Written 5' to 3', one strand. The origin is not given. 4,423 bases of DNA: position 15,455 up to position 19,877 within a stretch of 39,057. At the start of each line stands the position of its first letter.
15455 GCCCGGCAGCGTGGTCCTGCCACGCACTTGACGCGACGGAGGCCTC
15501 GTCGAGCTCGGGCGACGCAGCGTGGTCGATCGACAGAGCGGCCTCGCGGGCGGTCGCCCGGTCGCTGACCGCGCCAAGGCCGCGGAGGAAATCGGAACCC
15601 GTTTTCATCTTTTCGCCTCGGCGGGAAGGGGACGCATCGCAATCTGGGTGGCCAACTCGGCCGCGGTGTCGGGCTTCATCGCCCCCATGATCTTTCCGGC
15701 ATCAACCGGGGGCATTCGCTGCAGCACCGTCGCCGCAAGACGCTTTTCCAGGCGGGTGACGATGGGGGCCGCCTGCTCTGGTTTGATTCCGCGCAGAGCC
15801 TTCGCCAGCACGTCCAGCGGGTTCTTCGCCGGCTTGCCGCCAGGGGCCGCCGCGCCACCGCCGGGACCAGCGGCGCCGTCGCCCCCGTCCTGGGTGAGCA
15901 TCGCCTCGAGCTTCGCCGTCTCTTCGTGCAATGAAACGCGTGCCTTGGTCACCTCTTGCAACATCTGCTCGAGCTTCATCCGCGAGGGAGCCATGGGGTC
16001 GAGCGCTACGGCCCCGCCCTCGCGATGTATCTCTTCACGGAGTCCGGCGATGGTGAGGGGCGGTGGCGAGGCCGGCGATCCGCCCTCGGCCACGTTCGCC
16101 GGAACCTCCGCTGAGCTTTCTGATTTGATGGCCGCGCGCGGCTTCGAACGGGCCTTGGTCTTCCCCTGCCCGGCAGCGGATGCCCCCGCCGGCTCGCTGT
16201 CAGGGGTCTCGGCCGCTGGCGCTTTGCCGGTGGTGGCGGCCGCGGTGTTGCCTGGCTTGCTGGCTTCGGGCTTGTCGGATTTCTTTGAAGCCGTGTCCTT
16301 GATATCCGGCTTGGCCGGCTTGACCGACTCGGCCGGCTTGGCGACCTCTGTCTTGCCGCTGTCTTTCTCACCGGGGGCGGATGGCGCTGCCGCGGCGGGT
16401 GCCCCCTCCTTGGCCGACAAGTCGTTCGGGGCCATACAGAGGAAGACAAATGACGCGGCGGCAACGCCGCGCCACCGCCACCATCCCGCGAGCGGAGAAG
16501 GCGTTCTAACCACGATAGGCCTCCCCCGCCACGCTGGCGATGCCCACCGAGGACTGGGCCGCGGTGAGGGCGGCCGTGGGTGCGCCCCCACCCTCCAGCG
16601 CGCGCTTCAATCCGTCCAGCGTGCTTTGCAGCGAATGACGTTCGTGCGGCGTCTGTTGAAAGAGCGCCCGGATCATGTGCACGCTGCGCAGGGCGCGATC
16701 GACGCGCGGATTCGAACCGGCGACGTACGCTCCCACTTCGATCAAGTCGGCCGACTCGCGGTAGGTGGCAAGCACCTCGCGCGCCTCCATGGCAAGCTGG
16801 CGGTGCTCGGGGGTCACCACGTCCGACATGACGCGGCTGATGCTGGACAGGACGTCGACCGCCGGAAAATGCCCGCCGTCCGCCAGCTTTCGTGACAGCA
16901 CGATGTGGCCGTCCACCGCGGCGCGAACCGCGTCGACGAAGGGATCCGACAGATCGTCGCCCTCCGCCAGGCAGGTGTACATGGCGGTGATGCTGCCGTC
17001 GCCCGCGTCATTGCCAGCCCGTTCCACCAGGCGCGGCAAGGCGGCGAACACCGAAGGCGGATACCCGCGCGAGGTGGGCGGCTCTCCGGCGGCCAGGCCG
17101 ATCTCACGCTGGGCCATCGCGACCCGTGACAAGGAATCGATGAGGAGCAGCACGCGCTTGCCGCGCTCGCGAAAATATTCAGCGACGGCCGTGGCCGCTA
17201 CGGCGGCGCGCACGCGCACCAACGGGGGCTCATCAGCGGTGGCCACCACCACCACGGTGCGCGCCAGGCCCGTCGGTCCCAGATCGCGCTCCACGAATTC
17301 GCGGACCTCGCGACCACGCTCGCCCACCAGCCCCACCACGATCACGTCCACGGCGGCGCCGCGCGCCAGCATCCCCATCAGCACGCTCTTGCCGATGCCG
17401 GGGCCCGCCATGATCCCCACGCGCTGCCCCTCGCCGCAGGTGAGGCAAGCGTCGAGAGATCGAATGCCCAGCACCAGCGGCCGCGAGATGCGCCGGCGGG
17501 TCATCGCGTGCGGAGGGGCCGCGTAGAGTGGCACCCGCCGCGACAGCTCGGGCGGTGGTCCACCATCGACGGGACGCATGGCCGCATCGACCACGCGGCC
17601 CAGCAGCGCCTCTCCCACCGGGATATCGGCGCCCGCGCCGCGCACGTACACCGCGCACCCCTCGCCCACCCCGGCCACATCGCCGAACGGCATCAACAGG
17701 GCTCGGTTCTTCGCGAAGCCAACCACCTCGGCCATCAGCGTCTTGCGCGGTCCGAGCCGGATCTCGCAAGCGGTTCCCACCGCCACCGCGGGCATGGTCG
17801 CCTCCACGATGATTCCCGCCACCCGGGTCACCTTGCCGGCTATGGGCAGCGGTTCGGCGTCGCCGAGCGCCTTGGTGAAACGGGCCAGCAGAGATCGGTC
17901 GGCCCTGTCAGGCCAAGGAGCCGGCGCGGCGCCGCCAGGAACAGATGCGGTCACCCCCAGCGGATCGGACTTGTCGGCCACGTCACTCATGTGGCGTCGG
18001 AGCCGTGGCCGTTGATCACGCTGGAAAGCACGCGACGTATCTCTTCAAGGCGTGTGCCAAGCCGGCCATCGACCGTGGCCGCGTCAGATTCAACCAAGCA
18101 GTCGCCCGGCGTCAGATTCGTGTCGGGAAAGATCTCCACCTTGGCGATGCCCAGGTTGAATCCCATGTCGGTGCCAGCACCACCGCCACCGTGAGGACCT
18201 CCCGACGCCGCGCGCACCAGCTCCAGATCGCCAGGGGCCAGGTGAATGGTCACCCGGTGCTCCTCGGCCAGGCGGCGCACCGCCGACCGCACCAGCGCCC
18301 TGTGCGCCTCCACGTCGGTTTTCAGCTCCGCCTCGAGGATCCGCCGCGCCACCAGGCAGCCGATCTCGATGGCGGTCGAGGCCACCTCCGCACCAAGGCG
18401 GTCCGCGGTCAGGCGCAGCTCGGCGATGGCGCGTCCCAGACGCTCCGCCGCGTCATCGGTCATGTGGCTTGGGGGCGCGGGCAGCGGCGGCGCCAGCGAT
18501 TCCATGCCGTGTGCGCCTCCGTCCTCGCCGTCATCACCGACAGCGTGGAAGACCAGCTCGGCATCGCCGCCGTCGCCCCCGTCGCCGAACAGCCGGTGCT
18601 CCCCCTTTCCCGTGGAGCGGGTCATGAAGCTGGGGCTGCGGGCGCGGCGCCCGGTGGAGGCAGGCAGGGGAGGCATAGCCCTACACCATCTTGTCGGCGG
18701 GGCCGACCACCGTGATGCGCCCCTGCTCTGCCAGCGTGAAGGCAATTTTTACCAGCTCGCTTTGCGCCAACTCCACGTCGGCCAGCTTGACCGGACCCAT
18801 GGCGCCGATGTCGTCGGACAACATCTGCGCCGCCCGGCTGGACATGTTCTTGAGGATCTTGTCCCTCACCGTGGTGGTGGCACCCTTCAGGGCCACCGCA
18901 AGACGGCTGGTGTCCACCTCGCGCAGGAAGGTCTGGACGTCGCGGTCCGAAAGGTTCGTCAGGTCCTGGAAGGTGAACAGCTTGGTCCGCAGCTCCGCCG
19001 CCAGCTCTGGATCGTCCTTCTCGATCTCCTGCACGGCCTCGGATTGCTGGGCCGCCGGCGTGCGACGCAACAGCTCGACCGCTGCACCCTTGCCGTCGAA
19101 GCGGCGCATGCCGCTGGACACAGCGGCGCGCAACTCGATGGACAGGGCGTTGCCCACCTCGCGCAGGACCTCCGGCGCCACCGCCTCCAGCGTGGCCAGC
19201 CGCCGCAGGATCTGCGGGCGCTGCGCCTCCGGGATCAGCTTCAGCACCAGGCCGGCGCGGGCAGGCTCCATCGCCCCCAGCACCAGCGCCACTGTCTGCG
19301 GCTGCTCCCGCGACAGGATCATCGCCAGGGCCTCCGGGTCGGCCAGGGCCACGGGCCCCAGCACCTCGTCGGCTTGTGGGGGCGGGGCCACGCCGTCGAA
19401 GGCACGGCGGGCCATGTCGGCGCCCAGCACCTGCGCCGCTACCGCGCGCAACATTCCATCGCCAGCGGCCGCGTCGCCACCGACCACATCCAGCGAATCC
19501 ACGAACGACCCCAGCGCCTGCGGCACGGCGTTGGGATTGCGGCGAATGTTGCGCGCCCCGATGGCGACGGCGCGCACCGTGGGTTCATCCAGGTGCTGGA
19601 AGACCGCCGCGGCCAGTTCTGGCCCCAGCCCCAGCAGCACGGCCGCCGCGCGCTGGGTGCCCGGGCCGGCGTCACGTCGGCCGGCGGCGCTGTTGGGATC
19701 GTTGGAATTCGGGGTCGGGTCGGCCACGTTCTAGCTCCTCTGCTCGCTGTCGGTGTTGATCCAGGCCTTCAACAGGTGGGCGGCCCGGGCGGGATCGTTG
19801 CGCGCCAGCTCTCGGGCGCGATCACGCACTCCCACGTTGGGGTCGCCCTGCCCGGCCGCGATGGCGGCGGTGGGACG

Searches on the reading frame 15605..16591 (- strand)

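Call 14: search_protein_families(library=pfam, proteins=[window:15605-16591:-], max_evalue=0.001)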
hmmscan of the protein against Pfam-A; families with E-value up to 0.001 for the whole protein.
window:15605-16591:- (328 aa): 2 families
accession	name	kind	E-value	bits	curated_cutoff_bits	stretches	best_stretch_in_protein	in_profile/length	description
PF03448.22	MgtE_N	-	0.00013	22.9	25.9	1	264-314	20-70/102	MgtE intracellular N domain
PF14841.11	FliG_M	-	0.00071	20.2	25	0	284-318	14-48/76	FliG middle domain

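Call 23: search_protein_families(library=ncbifam, proteins=[window:15605-16591:-], max_evalue=0.1)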
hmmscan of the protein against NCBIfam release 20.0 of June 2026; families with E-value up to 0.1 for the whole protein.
window:15605-16591:- (328 aa): 0 families

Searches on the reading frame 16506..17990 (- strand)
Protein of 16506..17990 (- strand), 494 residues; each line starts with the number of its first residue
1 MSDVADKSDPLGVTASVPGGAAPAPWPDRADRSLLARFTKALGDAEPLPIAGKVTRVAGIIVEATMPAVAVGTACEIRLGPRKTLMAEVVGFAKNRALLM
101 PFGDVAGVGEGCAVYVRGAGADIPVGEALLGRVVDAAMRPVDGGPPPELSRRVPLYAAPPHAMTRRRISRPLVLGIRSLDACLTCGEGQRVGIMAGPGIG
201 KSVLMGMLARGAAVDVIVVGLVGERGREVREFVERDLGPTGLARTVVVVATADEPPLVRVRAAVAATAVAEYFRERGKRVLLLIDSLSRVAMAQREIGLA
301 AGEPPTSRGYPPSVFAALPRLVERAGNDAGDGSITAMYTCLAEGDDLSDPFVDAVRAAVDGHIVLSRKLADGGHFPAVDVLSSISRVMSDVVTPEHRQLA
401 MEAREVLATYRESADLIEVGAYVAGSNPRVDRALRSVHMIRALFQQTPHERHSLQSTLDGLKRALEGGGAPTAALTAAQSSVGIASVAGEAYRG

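Call 14: search_protein_families(library=pfam, proteins=[window:16506-17990:-], max_evalue=0.001)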
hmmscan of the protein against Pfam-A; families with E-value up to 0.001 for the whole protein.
window:16506-17990:- (494 aa): 3 families
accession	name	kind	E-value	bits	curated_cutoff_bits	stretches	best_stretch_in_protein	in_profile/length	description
PF00006.31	ATP-synt_ab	-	9.7e-83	277.4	29.5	1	175-385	1-213/213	ATP synthase alpha/beta family, nucleotide-binding domain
PF18269.6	T3SS_ATPase_C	-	9.1e-23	80.4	22.7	1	392-462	1-71/72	T3SS EscN ATPase C-terminal domain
PF02874.29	ATP-synt_ab_N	-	3e-08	34.5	20.9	1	54-115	1-66/69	ATP synthase alpha/beta family, beta-barrel domain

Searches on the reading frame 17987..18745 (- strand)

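Call 15: search_protein_families(library=pfam, proteins=[window:17987-18745:-], max_evalue=0.001)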
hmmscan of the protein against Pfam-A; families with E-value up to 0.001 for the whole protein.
window:17987-18745:- (252 aa): 1 family
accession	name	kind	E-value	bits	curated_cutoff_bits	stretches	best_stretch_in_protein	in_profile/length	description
PF02108.21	FliH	-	4e-15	56.3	24.1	1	99-236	3-128/128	Flagellar assembly protein FliH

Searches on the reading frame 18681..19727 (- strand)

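Call 15: search_protein_families(library=pfam, proteins=[window:18681-19727:-], max_evalue=0.001)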
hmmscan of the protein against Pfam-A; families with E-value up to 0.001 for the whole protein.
window:18681-19727:- (348 aa): 4 families
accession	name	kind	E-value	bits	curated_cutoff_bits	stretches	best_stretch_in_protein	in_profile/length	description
PF01706.21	FliG_C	-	3.8e-40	137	23.3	1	234-339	2-107/108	FliG C-terminal domain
PF14841.11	FliG_M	-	1e-21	77.3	25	1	131-204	1-74/76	FliG middle domain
PF14842.11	FliG_N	-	5.4e-15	56.3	25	1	23-111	4-93/104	FliG N-terminal domain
PF03448.22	MgtE_N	-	8.1e-08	33.2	25.9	0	257-303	11-57/102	MgtE intracellular N domain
